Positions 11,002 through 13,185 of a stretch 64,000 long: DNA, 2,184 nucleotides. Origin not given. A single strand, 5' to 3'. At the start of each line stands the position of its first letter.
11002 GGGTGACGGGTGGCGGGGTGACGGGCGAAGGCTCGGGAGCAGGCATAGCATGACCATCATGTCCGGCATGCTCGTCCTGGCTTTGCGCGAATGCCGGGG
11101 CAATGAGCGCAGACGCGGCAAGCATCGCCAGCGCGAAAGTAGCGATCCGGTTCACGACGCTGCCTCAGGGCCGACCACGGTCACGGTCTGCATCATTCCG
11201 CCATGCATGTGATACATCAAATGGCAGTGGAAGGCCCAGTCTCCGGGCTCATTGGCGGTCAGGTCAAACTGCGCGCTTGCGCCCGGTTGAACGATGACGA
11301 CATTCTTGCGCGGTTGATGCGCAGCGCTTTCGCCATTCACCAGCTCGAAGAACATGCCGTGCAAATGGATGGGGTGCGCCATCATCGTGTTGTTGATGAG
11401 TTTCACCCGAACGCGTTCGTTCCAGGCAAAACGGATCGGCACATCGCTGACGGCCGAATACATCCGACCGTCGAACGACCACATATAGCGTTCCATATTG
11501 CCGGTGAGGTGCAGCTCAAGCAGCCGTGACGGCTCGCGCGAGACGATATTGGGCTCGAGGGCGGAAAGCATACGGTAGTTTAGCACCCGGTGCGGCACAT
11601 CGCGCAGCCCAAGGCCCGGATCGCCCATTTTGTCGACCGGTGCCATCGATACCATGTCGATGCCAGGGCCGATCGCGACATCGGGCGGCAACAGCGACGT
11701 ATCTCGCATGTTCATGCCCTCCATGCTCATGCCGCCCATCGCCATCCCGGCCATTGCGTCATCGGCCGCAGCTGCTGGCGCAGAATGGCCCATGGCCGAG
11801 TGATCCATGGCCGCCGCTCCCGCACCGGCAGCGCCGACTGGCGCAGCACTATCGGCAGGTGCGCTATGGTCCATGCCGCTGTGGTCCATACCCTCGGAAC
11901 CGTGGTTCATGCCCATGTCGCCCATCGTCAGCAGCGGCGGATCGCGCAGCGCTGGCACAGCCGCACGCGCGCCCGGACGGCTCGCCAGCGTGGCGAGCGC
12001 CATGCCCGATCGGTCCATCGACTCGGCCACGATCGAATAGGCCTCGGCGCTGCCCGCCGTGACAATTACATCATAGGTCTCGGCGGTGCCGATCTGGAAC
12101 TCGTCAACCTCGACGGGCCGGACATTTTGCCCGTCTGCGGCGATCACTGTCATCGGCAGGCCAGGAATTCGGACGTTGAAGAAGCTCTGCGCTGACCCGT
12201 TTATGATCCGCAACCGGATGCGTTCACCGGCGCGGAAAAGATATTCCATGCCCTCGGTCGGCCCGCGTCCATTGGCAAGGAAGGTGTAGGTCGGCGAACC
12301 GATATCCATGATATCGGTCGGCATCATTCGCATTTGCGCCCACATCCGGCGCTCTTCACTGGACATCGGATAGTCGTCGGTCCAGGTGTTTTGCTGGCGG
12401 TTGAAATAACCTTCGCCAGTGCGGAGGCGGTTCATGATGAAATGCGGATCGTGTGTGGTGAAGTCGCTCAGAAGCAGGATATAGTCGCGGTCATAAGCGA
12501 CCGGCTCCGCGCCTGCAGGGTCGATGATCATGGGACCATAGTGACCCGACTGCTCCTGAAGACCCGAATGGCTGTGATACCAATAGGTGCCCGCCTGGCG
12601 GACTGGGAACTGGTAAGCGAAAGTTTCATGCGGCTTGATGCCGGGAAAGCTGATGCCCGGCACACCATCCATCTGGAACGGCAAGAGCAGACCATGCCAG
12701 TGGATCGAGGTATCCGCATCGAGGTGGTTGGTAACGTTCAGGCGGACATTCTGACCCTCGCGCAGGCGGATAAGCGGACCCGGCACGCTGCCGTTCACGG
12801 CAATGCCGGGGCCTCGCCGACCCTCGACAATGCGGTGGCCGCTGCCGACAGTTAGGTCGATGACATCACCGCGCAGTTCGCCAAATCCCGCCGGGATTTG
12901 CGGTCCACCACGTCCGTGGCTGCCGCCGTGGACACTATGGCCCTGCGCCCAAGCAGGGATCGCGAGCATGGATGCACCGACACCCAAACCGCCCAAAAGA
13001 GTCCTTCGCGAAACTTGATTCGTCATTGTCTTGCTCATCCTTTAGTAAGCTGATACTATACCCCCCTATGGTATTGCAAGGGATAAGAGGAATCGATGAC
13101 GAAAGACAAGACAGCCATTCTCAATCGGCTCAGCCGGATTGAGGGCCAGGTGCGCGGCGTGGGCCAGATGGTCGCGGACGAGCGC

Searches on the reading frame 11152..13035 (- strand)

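Call 37: search_protein_families(library=pfam, proteins=[window:11152-13035:-], max_evalue=0.00001)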
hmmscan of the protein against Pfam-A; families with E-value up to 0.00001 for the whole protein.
window:11152-13035:- (627 aa): 3 families
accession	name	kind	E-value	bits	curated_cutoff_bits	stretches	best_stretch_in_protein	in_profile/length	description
PF07732.21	Cu-oxidase_3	-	2.9e-46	156.8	21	1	71-173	10-116/119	Multicopper oxidase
PF07731.20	Cu-oxidase_2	-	1e-30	106.7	20.4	1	502-620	4-133/137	Multicopper oxidase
PF00394.28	Cu-oxidase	-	6.1e-28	98.3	21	1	230-349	27-151/157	Multicopper oxidase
